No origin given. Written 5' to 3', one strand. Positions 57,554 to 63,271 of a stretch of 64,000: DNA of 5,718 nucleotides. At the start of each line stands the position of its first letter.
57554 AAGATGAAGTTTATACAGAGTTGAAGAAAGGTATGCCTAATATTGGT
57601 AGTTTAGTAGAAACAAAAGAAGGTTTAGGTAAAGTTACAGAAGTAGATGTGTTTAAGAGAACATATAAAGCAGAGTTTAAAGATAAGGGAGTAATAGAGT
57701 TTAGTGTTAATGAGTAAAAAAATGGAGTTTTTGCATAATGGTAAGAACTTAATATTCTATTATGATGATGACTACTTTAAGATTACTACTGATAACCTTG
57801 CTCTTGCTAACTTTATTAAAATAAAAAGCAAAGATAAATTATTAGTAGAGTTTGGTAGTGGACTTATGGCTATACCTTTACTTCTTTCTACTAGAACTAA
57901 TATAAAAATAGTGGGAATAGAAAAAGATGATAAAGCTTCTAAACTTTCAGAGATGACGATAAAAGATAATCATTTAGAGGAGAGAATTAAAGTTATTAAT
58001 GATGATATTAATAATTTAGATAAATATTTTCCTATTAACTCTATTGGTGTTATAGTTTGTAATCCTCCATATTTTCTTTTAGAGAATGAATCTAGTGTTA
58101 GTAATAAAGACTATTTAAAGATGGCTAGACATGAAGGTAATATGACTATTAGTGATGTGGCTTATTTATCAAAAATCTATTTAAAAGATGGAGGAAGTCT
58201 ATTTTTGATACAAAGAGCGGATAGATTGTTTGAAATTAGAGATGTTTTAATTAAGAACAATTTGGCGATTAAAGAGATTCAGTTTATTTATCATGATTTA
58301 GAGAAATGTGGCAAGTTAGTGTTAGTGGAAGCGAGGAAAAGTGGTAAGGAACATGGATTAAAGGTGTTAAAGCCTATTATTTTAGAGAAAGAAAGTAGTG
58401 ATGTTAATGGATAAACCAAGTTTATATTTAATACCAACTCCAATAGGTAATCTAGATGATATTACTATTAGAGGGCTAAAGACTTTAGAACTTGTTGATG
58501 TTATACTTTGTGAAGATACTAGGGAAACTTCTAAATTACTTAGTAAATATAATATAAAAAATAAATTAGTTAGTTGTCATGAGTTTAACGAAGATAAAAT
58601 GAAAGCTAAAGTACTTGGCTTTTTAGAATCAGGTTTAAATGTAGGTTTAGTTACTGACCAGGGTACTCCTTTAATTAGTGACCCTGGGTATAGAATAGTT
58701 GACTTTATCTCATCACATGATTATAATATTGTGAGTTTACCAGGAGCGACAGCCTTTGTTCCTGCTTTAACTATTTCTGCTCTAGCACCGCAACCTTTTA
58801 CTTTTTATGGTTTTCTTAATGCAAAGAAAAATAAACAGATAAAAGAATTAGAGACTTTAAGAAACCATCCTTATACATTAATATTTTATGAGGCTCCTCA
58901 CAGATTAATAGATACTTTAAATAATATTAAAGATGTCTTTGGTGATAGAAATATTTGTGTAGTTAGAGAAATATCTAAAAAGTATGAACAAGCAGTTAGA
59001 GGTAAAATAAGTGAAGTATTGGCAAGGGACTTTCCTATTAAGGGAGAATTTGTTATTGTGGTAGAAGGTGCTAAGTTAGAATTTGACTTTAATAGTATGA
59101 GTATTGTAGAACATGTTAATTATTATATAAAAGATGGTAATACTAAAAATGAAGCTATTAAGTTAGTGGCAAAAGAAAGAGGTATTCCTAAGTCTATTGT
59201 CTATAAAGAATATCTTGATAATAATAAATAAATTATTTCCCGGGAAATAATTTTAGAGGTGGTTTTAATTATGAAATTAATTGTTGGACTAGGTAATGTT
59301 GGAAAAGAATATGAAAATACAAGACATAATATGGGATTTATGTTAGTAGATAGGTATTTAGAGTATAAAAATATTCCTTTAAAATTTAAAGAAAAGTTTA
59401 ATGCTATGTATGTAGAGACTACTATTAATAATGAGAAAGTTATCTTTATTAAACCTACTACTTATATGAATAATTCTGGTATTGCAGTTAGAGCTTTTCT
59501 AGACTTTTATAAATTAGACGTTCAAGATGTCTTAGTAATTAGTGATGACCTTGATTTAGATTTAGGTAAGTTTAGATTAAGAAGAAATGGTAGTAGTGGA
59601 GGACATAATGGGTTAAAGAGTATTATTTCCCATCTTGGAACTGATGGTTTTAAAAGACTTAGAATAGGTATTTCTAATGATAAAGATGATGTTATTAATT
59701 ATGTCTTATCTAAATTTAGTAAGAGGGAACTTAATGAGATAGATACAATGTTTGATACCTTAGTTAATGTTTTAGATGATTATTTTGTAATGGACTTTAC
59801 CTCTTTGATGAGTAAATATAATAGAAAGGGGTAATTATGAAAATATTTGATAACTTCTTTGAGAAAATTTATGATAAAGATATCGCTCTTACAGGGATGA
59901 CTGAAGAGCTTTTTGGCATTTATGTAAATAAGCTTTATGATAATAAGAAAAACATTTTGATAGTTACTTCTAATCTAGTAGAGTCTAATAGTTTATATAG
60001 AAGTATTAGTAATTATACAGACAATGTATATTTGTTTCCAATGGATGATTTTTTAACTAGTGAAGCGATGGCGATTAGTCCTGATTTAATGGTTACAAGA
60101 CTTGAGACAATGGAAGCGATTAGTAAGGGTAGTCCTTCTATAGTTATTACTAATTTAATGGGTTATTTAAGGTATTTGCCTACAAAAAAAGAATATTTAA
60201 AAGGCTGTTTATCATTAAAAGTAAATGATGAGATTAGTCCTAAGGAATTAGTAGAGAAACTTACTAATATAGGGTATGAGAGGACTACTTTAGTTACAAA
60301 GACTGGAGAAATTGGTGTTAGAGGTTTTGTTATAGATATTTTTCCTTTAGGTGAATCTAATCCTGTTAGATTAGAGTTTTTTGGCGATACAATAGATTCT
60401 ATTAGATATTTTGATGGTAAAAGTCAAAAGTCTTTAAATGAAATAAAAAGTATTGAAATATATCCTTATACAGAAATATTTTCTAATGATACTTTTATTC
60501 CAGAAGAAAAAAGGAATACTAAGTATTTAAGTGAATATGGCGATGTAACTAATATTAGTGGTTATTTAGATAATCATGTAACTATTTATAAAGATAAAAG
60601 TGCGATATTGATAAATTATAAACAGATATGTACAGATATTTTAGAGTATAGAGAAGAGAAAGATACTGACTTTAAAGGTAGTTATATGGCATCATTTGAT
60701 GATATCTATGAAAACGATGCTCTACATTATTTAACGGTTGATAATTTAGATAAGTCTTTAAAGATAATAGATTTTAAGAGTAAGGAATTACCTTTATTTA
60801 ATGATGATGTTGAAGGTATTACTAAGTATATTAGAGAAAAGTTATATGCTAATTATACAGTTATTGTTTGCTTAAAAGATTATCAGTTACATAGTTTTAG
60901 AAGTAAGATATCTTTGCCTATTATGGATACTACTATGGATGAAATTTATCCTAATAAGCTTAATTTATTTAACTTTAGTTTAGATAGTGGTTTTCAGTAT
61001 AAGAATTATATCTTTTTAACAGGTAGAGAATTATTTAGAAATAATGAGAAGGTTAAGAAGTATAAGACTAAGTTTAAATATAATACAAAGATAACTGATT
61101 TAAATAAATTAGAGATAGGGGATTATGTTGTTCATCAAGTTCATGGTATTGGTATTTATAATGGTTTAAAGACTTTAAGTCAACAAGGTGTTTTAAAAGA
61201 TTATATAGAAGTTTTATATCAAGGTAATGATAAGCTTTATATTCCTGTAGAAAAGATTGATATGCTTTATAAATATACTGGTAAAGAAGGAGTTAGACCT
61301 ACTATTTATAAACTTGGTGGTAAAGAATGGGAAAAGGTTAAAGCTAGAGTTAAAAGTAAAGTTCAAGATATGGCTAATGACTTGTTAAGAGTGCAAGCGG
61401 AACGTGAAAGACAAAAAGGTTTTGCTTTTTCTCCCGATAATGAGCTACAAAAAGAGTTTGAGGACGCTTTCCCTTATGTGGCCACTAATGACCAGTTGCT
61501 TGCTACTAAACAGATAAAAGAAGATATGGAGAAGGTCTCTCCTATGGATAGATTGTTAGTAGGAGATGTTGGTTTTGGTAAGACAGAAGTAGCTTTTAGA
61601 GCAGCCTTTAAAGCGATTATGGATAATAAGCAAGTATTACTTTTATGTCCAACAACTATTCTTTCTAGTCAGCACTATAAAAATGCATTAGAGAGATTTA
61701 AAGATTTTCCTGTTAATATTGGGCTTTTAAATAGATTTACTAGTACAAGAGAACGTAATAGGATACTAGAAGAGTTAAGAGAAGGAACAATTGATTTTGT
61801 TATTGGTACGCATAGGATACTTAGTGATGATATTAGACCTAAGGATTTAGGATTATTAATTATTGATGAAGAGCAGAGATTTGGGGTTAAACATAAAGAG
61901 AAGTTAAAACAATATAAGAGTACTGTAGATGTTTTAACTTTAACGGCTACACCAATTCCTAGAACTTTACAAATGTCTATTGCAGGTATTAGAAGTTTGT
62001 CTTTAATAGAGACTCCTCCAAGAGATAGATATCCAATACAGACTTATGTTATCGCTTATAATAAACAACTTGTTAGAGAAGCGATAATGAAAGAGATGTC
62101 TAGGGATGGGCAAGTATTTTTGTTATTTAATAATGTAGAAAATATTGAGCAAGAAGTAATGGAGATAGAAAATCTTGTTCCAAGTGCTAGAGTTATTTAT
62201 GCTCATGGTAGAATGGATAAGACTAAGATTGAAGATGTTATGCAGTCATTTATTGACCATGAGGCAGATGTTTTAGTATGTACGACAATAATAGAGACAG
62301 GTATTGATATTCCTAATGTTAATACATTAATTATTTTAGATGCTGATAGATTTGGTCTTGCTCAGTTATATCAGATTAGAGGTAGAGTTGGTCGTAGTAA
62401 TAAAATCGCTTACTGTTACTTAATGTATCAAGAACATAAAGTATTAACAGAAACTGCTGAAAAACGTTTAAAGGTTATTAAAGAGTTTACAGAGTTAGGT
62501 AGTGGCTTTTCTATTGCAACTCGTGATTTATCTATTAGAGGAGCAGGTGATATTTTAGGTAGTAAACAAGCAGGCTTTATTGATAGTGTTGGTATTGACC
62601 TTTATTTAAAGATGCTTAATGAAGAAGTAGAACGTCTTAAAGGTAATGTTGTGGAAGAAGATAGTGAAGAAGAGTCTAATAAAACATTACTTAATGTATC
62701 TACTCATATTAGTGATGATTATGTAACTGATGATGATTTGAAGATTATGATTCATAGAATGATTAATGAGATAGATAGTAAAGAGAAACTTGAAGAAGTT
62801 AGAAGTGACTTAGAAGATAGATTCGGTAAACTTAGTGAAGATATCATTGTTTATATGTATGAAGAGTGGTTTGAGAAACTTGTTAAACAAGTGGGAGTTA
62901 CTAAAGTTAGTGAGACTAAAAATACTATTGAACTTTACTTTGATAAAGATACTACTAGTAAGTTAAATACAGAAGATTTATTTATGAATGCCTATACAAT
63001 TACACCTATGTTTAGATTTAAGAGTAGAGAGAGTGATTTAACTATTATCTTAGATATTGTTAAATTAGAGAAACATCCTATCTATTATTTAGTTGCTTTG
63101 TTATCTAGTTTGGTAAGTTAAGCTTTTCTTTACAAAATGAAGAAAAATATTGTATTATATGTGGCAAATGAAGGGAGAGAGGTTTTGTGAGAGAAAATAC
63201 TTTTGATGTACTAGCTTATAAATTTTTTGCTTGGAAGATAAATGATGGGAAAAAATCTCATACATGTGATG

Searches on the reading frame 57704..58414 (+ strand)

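Call 48: search_protein_families(library=ncbifam, proteins=[window:57704-58414:+], max_evalue=1e-10)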
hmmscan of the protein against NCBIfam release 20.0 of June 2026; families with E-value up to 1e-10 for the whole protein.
window:57704-58414:+ (236 aa): 1 family
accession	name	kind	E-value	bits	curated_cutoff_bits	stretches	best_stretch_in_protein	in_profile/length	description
NF047853.1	tRm6a37MtseTrmN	equivalog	9.3e-14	51.7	350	1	24-169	25-167/244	tRNA(1)(Val) (adenine(37)-N(6))-methyltransferase TrmN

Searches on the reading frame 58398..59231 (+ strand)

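Call 48: search_protein_families(library=ncbifam, proteins=[window:58398-59231:+], max_evalue=1e-10)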
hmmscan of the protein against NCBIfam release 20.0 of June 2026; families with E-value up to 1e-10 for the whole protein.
window:58398-59231:+ (277 aa): 2 families
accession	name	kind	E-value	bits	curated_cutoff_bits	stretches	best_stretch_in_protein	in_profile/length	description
TIGR00096.1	TIGR00096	equivalog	3.8e-72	243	167.9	1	9-273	2-272/275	16S rRNA (cytidine(1402)-2'-O)-methyltransferase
NF011570.0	PRK14994.1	equivalog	3.8e-58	197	502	1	7-276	12-285/287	16S rRNA (cytidine(1402)-2'-O)-methyltransferase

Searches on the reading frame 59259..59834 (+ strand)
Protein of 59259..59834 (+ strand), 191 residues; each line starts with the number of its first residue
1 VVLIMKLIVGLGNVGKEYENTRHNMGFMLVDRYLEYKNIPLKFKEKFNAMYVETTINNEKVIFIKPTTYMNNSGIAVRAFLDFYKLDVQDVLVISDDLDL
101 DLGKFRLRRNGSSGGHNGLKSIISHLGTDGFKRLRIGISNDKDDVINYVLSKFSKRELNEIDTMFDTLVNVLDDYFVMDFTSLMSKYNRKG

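Call 48: search_protein_families(library=ncbifam, proteins=[window:59259-59834:+], max_evalue=1e-10)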
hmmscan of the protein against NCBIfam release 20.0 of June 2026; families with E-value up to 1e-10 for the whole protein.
window:59259-59834:+ (191 aa): 1 family
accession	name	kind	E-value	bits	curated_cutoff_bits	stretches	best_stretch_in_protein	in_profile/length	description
TIGR00447.2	pth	equivalog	3.8e-61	205.9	100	1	6-173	1-170/172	aminoacyl-tRNA hydrolase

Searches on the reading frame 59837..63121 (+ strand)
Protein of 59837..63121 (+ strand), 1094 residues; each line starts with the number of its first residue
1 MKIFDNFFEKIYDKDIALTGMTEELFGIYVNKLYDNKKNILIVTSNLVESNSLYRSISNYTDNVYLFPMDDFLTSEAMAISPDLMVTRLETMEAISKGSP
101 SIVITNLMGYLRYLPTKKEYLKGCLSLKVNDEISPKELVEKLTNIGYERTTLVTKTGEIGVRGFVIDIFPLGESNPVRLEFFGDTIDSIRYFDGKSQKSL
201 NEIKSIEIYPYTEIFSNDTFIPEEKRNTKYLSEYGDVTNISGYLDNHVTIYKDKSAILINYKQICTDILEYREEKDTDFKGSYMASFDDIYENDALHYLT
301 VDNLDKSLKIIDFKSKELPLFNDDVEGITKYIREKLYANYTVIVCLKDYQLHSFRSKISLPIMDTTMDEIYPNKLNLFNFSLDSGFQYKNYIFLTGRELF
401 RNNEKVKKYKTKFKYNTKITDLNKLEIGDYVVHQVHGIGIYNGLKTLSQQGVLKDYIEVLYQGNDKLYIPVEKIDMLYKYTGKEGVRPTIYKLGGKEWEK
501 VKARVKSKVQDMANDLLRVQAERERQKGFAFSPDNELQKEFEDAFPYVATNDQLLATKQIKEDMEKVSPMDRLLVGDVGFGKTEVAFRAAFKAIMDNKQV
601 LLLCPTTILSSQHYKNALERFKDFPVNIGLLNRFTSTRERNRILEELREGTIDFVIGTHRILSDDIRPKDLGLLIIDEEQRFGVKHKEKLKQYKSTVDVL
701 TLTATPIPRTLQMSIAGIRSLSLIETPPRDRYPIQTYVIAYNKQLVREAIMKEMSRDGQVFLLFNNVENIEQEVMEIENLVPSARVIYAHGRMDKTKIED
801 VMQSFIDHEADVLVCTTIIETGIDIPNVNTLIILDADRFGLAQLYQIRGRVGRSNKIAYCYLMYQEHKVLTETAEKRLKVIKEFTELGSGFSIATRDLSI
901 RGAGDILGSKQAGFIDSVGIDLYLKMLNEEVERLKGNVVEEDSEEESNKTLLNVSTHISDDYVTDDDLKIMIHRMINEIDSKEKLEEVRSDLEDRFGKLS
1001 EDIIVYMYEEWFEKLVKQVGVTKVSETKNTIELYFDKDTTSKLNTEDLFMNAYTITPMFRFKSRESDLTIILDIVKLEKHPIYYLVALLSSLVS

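Call 48: search_protein_families(library=ncbifam, proteins=[window:59837-63121:+], max_evalue=1e-10)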
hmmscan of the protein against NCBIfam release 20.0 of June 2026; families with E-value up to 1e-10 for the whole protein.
window:59837-63121:+ (1094 aa): 22 families
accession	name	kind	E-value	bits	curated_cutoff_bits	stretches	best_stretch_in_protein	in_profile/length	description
TIGR00580.2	mfd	equivalog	3.1e-298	992.1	800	1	142-1004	1-886/907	transcription-repair coupling factor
NF007966.0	PRK10689.1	equivalog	7.7e-214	712.7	1329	2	412-1030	464-1084/1148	transcription-repair coupling factor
NF008165.0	PRK10917.1-3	equivalog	1.6e-119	400.4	711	1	517-923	229-643/692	ATP-dependent DNA helicase RecG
NF008168.0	PRK10917.2-2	equivalog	6.1e-119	398.5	718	1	522-922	339-745/795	ATP-dependent DNA helicase RecG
TIGR00643.1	recG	equivalog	2.2e-116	390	659.4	1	437-916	120-609/629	ATP-dependent DNA helicase RecG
NF008170.0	PRK10917.2-4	equivalog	2.8e-104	349.7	975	1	516-950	368-807/826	ATP-dependent DNA helicase RecG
NF008163.0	PRK10917.1-1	equivalog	5e-99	332.5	796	1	516-943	236-672/692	ATP-dependent DNA helicase RecG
NF008164.0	PRK10917.1-2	equivalog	1.1e-96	324.7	785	1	519-914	247-645/704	ATP-dependent DNA helicase RecG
NF008166.0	PRK10917.1-4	equivalog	1.6e-89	300.9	864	1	516-913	239-654/705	ATP-dependent DNA helicase RecG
NF008167.0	PRK10917.2-1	equivalog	1.9e-77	261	995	1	531-920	267-692/744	ATP-dependent DNA helicase RecG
NF008169.0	PRK10917.2-3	equivalog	1.2e-66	225.5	555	1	519-913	202-581/610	ATP-dependent DNA helicase RecG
NF003673.1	PRK05298.1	equivalog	3.3e-29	101.7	743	1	60-216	93-248/653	excinuclease ABC subunit UvrB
TIGR00631.1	uvrb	equivalog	5.4e-28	97.6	750.1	1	60-218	93-250/658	excinuclease ABC subunit UvrB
NF004066.1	PRK05580.1-3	equivalog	7.5e-21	74.1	813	1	425-695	129-392/788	primosomal protein N'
TIGR00595.1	priA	equivalog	9.7e-21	73.9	230.35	1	573-695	1-117/509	replication restart helicase PriA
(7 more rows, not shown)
